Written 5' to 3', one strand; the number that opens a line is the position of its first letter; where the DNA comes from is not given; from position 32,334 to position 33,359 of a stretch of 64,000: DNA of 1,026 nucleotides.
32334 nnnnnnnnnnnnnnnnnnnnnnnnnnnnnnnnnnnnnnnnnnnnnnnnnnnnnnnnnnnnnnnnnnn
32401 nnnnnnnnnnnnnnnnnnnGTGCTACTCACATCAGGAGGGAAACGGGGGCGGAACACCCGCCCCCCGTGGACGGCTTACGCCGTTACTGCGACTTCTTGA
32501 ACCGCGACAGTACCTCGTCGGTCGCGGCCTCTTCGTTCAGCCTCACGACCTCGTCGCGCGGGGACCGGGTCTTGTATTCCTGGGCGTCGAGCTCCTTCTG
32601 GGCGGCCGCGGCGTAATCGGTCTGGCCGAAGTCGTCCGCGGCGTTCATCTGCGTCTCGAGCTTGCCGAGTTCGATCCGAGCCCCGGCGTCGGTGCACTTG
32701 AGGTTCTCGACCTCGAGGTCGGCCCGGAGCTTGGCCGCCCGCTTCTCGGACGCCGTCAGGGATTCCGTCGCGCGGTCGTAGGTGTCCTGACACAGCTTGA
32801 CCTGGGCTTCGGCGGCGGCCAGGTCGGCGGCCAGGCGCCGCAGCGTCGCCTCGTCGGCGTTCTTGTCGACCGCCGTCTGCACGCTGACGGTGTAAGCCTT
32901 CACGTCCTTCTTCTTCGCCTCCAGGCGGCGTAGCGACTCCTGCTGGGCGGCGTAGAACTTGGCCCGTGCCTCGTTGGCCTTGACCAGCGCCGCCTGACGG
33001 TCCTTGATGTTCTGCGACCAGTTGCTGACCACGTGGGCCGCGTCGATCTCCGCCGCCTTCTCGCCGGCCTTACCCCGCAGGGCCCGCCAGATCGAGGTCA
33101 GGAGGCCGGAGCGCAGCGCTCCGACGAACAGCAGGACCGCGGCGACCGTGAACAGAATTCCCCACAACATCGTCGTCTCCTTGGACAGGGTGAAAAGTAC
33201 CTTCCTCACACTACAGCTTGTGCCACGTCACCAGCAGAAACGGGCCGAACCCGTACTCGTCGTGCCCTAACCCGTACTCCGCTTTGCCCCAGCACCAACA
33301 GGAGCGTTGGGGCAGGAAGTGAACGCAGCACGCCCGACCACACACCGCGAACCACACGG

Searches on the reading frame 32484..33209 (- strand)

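Call 10: search_protein_families(library=phrogs, proteins=[window:32484-33209:-], max_evalue=0.001)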
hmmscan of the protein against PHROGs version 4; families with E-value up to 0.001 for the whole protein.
window:32484-33209:- (241 aa): 0 families

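Call 18: search_protein_families(library=pfam, proteins=[window:32484-33209:-], max_evalue=0.01)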
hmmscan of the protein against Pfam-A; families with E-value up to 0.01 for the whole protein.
window:32484-33209:- (241 aa): 1 family
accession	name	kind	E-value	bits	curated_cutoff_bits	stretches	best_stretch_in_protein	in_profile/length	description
PF04012.17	PspA_IM30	-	3.3e-06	27.3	33.9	1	35-179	1-135/220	PspA/IM30 family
